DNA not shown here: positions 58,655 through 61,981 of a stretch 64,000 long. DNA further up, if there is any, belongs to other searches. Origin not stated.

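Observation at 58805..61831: Single polypeptide containing two complete GspE/PilB secretion-ATPase modules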

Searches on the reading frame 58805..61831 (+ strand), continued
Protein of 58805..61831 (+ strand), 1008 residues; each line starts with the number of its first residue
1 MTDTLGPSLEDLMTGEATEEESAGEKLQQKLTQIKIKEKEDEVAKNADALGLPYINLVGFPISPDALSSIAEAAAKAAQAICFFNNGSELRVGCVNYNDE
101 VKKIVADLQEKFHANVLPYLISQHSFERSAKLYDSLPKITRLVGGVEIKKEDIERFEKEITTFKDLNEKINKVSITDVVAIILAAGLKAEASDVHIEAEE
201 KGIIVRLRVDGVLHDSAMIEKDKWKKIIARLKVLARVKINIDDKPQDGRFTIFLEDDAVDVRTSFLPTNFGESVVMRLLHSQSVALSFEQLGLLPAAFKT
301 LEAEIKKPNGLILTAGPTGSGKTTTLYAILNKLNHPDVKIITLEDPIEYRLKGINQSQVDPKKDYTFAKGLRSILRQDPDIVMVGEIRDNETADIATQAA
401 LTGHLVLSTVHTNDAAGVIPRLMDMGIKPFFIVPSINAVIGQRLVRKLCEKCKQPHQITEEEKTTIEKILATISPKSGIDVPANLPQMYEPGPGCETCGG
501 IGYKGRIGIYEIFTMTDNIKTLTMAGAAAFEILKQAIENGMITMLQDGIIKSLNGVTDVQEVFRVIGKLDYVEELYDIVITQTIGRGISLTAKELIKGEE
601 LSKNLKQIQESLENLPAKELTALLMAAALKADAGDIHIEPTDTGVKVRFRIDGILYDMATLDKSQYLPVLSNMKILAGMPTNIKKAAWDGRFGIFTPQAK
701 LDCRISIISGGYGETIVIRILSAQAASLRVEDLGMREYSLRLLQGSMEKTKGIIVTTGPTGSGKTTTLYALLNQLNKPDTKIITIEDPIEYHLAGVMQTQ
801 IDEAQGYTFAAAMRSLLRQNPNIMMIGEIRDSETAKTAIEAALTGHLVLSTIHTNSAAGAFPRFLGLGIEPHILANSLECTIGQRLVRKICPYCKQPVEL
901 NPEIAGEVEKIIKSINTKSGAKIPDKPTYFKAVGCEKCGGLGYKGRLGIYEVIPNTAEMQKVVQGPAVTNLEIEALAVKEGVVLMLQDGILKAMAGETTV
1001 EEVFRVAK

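Call 18: find_encoding_contigs(protein=P0011, flank=10000, max_places=1)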
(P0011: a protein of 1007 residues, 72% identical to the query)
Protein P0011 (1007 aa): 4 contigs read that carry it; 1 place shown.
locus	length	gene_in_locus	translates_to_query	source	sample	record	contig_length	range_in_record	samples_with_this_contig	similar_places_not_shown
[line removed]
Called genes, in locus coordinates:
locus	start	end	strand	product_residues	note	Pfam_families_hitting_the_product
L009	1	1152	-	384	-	?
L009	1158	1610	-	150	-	PF13744:HTH_37 (faint), PF01381:HTH_3 (weak), PF12844:HTH_19 (faint), PF13413:HTH_25 (faint), PF13443:HTH_26, PF13560:HTH_31 (weak), PF01381:HTH_3, PF13443:HTH_26 (weak)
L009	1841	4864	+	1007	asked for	PF00005:ABC_tran (faint), PF02492:cobW (faint), PF00437:T2SSE, PF00004:AAA (faint), PF04851:ResIII (faint), PF12775:AAA_7 (faint), PF13173:AAA_14 (faint), PF00437:T2SSE, +5 more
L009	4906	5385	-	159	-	PF02367:TsaE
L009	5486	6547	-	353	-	PF00814:TsaD, PF22521:HypF_C_2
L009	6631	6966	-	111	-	PF21840:DUF6899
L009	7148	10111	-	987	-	PF00403:HMA, PF00122:E1-E2_ATPase, PF00702:Hydrolase, PF08282:Hydrolase_3 (faint)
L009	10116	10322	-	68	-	PF00403:HMA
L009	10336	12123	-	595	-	PF00403:HMA, PF13386:DsbD_2, PF13473:Cupredoxin_1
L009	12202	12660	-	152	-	-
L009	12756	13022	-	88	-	PF02583:Trns_repr_metal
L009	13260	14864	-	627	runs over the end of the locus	PF12229:PG_binding_4 (faint), PF04294:VanW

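Call 19: find_encoding_contigs(protein=P0004, flank=10000, max_places=1)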
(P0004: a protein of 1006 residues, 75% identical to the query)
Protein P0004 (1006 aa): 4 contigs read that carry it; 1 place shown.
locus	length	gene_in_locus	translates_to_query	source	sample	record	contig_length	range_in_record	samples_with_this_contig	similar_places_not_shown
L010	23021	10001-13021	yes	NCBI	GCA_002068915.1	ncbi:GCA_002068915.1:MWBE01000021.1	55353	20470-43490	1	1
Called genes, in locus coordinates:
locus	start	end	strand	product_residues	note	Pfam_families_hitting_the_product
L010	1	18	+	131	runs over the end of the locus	PF03692:CxxCxxCC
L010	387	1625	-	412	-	PF27218:MJ0043_C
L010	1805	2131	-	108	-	-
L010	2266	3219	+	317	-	PF13518:HTH_28 (weak), PF13565:HTH_32, PF00665:rve, PF13683:rve_3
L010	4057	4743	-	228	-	PF01255:Prenyltransf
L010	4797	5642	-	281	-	PF01370:Epimerase, PF04321:RmlD_sub_bind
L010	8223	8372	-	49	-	-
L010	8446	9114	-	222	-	PF01746:tRNA_m1G_MT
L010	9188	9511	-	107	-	PF13083:KH_KhpA-B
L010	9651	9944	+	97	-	-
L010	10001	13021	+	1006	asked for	PF00005:ABC_tran (faint), PF00437:T2SSE, PF00004:AAA (faint), PF02492:cobW (faint), PF04851:ResIII (faint), PF12775:AAA_7 (faint), PF13173:AAA_14 (faint), PF00437:T2SSE, +5 more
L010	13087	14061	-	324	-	-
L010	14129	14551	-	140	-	PF02367:TsaE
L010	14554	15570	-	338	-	PF00814:TsaD, PF22521:HypF_C_2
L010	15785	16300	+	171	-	-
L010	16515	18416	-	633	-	PF12229:PG_binding_4 (faint), PF04294:VanW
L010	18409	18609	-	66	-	PF11213:DUF3006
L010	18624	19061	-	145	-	PF00011:HSP20, PF17886:ArsA_HSP20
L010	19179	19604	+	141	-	PF04519:Bactofilin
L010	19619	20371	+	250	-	-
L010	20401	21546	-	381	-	PF00712:DNA_pol3_beta, PF02767:DNA_pol3_beta_2, PF02768:DNA_pol3_beta_3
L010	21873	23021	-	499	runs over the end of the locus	PF11638:DnaA_N, PF00308:Bac_DnaA, PF01637:ATPase_2 (weak), PF13401:AAA_22 (faint), PF00004:AAA, PF08299:Bac_DnaA_C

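Call 31: find_related_loci(query=window:58805-61828:+, collection=genome_contigs, flank=10000)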
Query window:58805-61828:+ (1008 aa) in genome_contigs; peptide patterns used: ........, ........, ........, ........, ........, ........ (x = any residue, [..] = any of these).
360 stretches matched a pattern; 239 encode a relative of the query (tblastn E <= 1e-3); the best 80 are kept; 80 distinct loci.
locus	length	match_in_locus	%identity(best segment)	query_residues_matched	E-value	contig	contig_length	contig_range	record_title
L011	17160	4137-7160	92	1-1008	0e+0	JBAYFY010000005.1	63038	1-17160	MAG: Candidatus Buchananbacteria bacterium isolate SO_2016_GW1_112 scaffold00967_OW334_2016, whole genome shotgun sequen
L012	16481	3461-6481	73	1-1008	0e+0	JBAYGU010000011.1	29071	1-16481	MAG: Candidatus Buchananbacteria bacterium isolate SO_2016_GW1_132 scaffold02869_OW334_2016, whole genome shotgun sequen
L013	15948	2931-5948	74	1-1008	0e+0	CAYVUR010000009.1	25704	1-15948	MAG TPA_asm: uncultured Gammaproteobacteria bacterium isolate binchicken_co135_29 genome assembly, contig: NODE_3409_len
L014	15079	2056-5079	73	1-1008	0e+0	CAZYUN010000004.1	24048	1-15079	MAG TPA_asm: uncultured Gammaproteobacteria bacterium isolate SRP192927_co2_823 genome assembly, contig: NODE_3037_lengt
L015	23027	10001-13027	67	4-1008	0e+0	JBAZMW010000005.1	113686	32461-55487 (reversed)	MAG: Patescibacteria group bacterium isolate SO_2017_LW4_52 scaffold_135_c2_LW137-91_2017, whole genome shotgun sequence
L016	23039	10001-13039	63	4-1006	0e+0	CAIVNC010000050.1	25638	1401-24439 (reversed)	MAG: Candidatus Buchananbacteria bacterium isolate AlinenLipids_bin-4630 genome assembly, contig: bin-4630:50/57, whole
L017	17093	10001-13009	61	8-1008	0e+0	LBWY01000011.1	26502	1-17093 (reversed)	MAG: Parcubacteria group bacterium GW2011_GWE2_39_37 UT48_C0011, whole genome shotgun sequence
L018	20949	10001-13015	62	8-1008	0e+0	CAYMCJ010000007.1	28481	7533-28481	MAG TPA_asm: uncultured Gammaproteobacteria bacterium isolate SRP178699_co1_454 genome assembly, contig: NODE_1799_lengt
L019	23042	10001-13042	61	1-1008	0e+0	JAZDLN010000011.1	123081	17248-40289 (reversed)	MAG: Candidatus Falkowbacteria bacterium isolate MEGAHIT-group-0.601 k141_11797556, whole genome shotgun sequence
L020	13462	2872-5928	61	1-1008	0e+0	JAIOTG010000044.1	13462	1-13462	MAG: bacterium isolate SMBSF64 bin_7_k127_1192786, whole genome shotgun sequence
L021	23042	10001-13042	61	1-1008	0e+0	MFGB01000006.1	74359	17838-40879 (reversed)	MAG: Candidatus Falkowbacteria bacterium RIFOXYA2_FULL_47_19 rifoxya2_full_scaffold_199, whole genome shotgun sequence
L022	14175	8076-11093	61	8-1008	0e+0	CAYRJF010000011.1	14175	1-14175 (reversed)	MAG TPA_asm: uncultured Gammaproteobacteria bacterium isolate binchicken_co13_456 genome assembly, contig: NODE_6452_len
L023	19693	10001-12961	61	19-1006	0e+0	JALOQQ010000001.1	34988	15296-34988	MAG: Planctomycetota bacterium isolate Prado159 scaffold_495, whole genome shotgun sequence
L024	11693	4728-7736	62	8-1008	0e+0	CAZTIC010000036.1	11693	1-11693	MAG TPA_asm: uncultured Gammaproteobacteria bacterium isolate SRP191223_co1_14 genome assembly, contig: NODE_6256_length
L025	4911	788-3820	62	1-1008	0e+0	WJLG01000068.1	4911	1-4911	MAG: Candidatus Falkowbacteria bacterium isolate Bin_529 k141_2866057, whole genome shotgun sequence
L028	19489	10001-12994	61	12-1008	0e+0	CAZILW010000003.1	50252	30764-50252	MAG TPA_asm: uncultured Gammaproteobacteria bacterium isolate SRP241326_co1_352 genome assembly, contig: NODE_1138_lengt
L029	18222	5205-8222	61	8-1008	0e+0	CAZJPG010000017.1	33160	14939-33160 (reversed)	MAG TPA_asm: uncultured Gammaproteobacteria bacterium isolate SRP263991_co7_920 genome assembly, contig: NODE_1689_lengt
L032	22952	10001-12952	63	26-1008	0e+0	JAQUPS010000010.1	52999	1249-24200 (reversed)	MAG: Patescibacteria group bacterium isolate STD1_31 NODE_1193_length_52999_cov_6.961057_Sandtown_D1, whole genome shotg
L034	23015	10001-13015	60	8-1008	0e+0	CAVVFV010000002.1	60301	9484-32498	MAG: Candidatus Falkowbacteria bacterium isolate MFD01188.bin.1.43 genome assembly, contig: contig_15981, whole genome s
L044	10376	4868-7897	60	8-1008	0e+0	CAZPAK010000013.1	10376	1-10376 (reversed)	MAG TPA_asm: uncultured Gammaproteobacteria bacterium isolate SRP098346_co1_188 genome assembly, contig: NODE_8246_lengt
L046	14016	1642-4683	60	1-1008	0e+0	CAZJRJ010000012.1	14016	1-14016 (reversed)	MAG TPA_asm: uncultured Gammaproteobacteria bacterium isolate binchicken_co181_594 genome assembly, contig: NODE_7821_le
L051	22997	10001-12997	59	8-1008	0e+0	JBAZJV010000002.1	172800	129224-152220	MAG: Patescibacteria group bacterium isolate SO_2017_LW4_128 scaffold_278_c1_LW137-91_2017, whole genome shotgun sequenc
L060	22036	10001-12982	59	16-1008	0e+0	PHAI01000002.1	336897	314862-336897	MAG: Candidatus Falkowbacteria bacterium HGW-Falkowbacteria-1 08E140C01_scaffold_54, whole genome shotgun sequence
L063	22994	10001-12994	60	12-1008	0e+0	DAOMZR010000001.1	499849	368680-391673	MAG TPA_asm: bacterium isolate AMR_MDS_3994 NODE_1_length_499849_cov_113.060813, whole genome shotgun sequence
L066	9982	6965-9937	60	19-1008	0e+0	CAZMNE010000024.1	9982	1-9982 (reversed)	MAG TPA_asm: uncultured Gammaproteobacteria bacterium isolate binchicken_co173_189 genome assembly, contig: NODE_22764_l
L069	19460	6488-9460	59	18-1008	0e+0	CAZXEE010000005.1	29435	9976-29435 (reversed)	MAG TPA_asm: uncultured Gammaproteobacteria bacterium isolate SRP192927_co4_30 genome assembly, contig: NODE_2604_length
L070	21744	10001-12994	60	12-1008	0e+0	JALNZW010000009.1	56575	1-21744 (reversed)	MAG: Patescibacteria group bacterium isolate SO_2017_LW2 bin 120 scaffold_1270_c1_LW138R_2017, whole genome shotgun sequ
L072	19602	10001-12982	60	16-1008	0e+0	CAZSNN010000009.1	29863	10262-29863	MAG TPA_asm: uncultured Gammaproteobacteria bacterium isolate binchicken_co45_657 genome assembly, contig: NODE_2301_len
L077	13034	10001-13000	58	8-1008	0e+0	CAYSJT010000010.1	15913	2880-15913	MAG TPA_asm: uncultured Gammaproteobacteria bacterium isolate binchicken_co246_376 genome assembly, contig: NODE_4728_le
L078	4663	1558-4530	58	18-1008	0e+0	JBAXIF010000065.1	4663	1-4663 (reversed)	MAG: Candidatus Falkowbacteria bacterium isolate ELA342 MAG342_65, whole genome shotgun sequence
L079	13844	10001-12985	58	14-1008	0e+0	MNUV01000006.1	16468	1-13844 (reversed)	MAG: Candidatus Falkowbacteria bacterium CG1_02_41_21 cg1_0.2_scaffold_3107_c, whole genome shotgun sequence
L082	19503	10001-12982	61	16-1008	0e+0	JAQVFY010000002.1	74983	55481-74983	MAG: Patescibacteria group bacterium isolate STE_17 NODE_532_length_74983_cov_4.624198_Sandtown_E, whole genome shotgun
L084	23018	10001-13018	58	8-1008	0e+0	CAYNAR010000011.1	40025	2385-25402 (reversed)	MAG TPA_asm: uncultured Gammaproteobacteria bacterium isolate SRP263991_co2_512 genome assembly, contig: NODE_859_length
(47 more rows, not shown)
